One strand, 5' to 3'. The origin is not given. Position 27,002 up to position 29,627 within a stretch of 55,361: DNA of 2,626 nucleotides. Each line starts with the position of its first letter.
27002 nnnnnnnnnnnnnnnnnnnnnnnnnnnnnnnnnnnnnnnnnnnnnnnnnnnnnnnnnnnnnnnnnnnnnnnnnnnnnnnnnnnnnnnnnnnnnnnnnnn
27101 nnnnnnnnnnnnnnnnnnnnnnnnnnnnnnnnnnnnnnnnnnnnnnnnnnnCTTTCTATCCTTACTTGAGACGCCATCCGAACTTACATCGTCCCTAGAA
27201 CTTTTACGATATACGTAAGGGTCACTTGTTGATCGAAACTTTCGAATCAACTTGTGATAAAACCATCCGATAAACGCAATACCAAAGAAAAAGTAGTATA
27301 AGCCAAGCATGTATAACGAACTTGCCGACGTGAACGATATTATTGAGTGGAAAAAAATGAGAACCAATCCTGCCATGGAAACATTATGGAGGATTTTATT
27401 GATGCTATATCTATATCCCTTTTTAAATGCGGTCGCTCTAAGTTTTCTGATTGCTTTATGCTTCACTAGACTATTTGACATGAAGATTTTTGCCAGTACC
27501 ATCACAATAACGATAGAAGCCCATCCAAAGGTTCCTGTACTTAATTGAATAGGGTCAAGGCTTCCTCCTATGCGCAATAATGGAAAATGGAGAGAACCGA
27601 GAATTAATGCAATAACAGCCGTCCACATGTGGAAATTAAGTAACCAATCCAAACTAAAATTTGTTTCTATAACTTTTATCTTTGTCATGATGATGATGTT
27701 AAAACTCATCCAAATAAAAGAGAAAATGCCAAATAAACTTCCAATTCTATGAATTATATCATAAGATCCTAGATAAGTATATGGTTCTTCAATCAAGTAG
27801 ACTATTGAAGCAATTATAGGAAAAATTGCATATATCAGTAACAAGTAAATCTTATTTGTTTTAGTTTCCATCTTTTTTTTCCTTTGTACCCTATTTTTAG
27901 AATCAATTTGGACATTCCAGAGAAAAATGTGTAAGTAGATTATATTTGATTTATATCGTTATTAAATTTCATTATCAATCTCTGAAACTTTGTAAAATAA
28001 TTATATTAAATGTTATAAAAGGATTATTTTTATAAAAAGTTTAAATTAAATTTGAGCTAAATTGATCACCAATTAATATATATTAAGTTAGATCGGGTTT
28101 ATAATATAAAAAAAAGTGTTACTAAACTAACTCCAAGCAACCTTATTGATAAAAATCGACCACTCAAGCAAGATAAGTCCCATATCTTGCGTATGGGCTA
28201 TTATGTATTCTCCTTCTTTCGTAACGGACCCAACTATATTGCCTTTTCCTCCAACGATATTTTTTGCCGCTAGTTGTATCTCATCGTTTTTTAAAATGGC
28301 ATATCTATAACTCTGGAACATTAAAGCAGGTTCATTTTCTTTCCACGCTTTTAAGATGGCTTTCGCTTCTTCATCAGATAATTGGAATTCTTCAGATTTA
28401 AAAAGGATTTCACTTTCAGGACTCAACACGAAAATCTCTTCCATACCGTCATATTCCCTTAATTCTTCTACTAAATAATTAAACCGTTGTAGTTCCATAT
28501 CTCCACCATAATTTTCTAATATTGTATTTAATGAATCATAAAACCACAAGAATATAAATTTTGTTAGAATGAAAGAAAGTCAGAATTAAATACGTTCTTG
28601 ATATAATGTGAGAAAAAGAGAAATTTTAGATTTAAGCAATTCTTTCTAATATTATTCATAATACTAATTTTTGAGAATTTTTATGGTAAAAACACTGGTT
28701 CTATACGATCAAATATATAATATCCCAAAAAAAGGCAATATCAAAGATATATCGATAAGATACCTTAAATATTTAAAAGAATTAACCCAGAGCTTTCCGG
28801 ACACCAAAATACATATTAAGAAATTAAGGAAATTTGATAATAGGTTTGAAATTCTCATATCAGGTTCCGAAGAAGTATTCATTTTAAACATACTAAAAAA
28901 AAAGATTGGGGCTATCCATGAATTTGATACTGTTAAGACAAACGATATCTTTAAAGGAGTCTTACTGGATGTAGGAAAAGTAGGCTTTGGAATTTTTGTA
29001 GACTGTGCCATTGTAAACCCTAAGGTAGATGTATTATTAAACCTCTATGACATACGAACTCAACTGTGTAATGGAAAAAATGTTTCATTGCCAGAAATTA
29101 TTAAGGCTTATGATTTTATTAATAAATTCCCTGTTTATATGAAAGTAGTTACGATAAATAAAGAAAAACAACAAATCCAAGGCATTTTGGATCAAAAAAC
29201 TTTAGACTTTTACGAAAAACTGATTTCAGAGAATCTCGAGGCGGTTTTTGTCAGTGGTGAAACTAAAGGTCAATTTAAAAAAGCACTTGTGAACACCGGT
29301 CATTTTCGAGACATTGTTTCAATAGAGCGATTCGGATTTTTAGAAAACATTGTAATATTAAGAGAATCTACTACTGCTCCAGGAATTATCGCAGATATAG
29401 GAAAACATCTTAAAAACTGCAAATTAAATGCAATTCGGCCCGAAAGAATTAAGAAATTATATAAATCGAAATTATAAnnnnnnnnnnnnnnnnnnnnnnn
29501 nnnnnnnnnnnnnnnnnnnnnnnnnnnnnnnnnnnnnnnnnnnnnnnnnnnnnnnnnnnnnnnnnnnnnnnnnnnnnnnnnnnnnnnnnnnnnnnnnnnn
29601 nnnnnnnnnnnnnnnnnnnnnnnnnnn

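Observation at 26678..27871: NOX/ferric-reductase-type bis-heme membrane domain fused to an HdrC-like di-cluster domain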

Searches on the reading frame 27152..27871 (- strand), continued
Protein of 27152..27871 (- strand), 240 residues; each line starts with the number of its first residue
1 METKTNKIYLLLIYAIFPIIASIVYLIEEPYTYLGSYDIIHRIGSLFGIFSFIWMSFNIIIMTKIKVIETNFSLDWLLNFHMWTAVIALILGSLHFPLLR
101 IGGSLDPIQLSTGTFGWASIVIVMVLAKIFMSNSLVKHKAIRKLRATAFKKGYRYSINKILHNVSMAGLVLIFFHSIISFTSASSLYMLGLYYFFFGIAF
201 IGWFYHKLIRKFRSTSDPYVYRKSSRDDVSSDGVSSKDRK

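Call 60: search_solved_structures(query=A3, max_evalue=0.01, show_alignments=2)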
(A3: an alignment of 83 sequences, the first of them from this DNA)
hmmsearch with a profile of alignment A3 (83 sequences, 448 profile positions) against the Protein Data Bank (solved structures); distinct sequences matched with E-value up to 0.01: 183 (the best 60 are shown).
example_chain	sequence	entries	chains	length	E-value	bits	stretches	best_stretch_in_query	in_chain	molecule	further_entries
8qt6_A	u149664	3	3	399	1.1e-53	185.9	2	150-447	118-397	FAD-binding FR-type domain-containing protein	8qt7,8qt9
8qta_A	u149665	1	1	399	3.6e-53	184.2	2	150-441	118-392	FAD-binding FR-type domain-containing protein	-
8qq7_A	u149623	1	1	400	4e-53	184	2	150-441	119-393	FAD-binding FR-type domain-containing protein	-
8qq5_A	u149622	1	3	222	3.9e-38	134.6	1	219-447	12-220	Oxidoreductase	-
8qq1_C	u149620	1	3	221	1.1e-37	133.1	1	219-441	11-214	Oxidoreductase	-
1krh_A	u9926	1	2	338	1.3e-34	123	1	219-447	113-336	Benzoate 1,2-Dioxygenase Reductase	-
7qty_A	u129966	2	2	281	1.2e-31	113.2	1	287-446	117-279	Na(+)-translocating NADH-quinone reductase subunit F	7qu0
1cqx_A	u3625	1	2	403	1.3e-30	109.8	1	216-446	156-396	FLAVOHEMOPROTEIN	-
3ozu_A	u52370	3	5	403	1.7e-30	109.4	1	216-446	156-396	Flavohemoprotein | Flavohemoglobin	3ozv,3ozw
7qu3_A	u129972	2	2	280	7.9e-30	107.2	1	286-446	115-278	Na(+)-translocating NADH-quinone reductase subunit F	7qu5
9nez_C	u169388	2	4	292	1.1e-28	103.5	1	213-442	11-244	Sulfhydrogenase 1 subunit gamma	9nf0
8ad4_A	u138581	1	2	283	1.4e-28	103.1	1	286-446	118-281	Na(+)-translocating NADH-quinone reductase subunit F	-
4uaj_A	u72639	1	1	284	1.5e-28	103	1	286-446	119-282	Na(+)-translocating NADH-quinone reductase subunit F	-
4u9u_A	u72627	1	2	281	1.5e-28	103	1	286-446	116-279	Na(+)-translocating NADH-quinone reductase subunit F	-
8a1t_F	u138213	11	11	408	3.2e-28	101.9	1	286-446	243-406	Na(+)-translocating NADH-quinone reductase subunit F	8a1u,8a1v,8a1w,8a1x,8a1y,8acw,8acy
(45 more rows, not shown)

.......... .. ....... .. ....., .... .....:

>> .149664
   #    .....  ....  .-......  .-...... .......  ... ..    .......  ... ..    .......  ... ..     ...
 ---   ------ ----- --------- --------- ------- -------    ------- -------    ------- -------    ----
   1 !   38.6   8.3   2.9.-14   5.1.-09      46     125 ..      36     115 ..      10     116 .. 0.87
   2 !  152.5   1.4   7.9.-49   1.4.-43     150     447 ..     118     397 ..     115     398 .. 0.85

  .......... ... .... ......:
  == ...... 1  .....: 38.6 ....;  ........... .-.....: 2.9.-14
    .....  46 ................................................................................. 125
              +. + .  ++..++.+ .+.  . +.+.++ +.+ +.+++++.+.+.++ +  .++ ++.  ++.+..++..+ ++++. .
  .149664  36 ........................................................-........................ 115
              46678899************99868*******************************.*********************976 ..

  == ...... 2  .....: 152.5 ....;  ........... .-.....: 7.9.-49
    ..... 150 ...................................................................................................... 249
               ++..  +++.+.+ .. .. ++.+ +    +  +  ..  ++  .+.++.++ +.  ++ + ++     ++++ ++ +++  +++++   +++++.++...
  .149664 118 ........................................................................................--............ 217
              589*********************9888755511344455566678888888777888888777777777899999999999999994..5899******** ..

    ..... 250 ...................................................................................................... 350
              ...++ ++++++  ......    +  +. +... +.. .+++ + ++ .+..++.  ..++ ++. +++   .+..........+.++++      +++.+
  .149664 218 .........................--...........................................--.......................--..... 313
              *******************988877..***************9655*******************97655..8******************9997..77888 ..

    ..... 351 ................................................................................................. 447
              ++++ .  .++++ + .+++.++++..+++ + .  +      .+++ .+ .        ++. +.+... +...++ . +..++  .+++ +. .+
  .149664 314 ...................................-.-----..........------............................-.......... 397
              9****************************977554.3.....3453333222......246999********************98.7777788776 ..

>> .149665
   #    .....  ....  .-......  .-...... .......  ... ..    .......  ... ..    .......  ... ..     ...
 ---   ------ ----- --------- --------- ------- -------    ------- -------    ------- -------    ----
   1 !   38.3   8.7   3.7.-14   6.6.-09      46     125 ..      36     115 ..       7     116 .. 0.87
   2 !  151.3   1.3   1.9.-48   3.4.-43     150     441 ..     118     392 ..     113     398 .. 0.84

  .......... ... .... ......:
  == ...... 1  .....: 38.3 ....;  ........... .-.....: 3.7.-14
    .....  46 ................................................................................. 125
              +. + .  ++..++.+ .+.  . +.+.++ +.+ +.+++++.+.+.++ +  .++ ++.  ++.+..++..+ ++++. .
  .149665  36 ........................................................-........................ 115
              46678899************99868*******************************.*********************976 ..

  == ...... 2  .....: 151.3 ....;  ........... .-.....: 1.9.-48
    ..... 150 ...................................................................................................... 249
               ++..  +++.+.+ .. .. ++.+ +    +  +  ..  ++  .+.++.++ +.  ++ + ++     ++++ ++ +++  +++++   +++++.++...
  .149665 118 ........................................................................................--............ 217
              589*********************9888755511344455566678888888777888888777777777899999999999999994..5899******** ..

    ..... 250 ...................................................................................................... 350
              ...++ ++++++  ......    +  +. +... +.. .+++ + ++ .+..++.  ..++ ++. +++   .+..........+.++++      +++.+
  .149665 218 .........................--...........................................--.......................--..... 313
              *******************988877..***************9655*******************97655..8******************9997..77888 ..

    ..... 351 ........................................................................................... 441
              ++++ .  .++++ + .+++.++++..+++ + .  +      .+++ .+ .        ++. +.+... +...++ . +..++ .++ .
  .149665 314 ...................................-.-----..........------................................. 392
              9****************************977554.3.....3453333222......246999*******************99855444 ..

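Call 68: find_encoding_contigs(protein=P0128, flank=8000, max_places=1)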
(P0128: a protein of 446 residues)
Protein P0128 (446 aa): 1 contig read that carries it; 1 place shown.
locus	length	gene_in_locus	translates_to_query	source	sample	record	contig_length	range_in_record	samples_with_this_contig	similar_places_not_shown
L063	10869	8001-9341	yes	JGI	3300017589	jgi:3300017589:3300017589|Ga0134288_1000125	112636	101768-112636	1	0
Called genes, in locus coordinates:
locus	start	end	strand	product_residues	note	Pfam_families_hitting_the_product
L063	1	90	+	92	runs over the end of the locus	PF13673:Acetyltransf_10 (weak), PF13508:Acetyltransf_7 (weak), PF14542:Acetyltransf_CG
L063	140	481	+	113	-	PF03960:ArsC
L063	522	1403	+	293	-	PF00126:HTH_1, PF03466:LysR_substrate, PF12849:PBP_like_2 (weak)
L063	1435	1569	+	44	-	-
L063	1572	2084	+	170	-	PF00692:dUTPase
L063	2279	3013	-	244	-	PF14526:Cass2, PF12674:Zn_ribbon_2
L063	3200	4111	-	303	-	PF08220:HTH_DeoR, PF08279:HTH_11, PF19187:HTH_PafC (weak), PF13280:WYL, PF25583:WCX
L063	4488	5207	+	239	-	-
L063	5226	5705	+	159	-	PF04397:LytTR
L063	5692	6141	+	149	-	PF20312:DUF6608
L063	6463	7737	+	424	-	PF00709:Adenylsucc_synt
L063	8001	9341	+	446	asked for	PF01794:Ferric_reduct (weak), PF08030:NAD_binding_6 (faint), PF08022:FAD_binding_8, PF00175:NAD_binding_1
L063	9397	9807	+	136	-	PF00173:Cyt-b5 (weak)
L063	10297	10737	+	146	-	PF04397:LytTR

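Call 69: find_encoding_contigs(protein=P0127, flank=8000, max_places=1)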
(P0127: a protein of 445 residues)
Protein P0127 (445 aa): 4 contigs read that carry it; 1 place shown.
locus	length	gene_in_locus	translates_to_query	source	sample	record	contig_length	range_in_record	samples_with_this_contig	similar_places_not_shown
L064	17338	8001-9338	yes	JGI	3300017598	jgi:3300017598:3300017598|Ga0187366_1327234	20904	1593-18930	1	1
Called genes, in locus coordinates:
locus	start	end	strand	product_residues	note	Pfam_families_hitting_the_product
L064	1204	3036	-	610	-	PF01364:Peptidase_C25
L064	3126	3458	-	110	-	PF04010:DUF357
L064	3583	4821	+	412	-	PF02441:Flavoprotein, PF04127:DFP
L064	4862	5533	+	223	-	PF04280:Tim44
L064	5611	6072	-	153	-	-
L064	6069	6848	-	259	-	PF00378:ECH_1, PF16113:ECH_2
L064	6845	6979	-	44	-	-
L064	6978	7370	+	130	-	PF13366:PDDEXK_3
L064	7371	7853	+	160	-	-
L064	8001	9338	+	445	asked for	PF01794:Ferric_reduct, PF00970:FAD_binding_6 (weak), PF08022:FAD_binding_8, PF00175:NAD_binding_1, PF08030:NAD_binding_6 (faint)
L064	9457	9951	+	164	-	PF02870:Methyltransf_1N, PF01035:DNA_binding_1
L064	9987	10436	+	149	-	PF22784:PTP-SAK, PF22785:Tc-R-P, PF22741:PTP-NADK, PF00782:DSPc, PF00102:Y_phosphatase (weak)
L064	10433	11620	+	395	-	PF00291:PALP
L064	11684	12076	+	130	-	PF00903:Glyoxalase, PF12681:Glyoxalase_2 (weak), PF18029:Glyoxalase_6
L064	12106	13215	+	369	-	-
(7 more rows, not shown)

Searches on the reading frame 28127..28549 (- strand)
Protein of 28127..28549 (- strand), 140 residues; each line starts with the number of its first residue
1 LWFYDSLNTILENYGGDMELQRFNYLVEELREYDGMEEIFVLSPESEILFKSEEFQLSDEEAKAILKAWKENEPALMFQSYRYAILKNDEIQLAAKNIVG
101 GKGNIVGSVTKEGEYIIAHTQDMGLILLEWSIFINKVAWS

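Call 3: search_protein_families(library=pfam, proteins=[window:28127-28549:-], max_evalue=1)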
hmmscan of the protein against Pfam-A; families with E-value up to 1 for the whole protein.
window:28127-28549:- (140 aa): 1 family
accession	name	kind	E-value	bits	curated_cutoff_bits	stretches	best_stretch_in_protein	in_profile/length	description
PF00235.25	Profilin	-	0.0016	19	25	1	30-120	11-102/127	Profilin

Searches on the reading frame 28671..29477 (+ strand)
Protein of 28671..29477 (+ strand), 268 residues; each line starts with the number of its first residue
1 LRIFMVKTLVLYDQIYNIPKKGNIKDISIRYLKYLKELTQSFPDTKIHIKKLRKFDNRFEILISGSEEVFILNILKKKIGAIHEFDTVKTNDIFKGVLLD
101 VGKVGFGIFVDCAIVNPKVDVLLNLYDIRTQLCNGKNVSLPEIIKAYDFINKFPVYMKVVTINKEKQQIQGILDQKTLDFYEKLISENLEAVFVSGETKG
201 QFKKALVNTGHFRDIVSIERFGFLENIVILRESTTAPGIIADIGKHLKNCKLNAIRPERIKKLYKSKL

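Call 3: search_protein_families(library=pfam, proteins=[window:28671-29477:+], max_evalue=1)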
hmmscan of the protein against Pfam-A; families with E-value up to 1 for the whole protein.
window:28671-29477:+ (268 aa): 3 families
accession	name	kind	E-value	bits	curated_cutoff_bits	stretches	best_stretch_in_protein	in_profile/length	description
PF24873.1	DUF2110_C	-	3.2e-20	72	23.2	1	191-252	3-64/67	DUF2110 C-terminal domain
PF09883.16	DUF2110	-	8e-06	26.6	23.2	1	89-179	2-81/87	DUF2110 central domain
PF25399.1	DeaD_dimer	-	0.22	12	23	1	162-187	11-36/67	RNA helicase DeaD dimerization domain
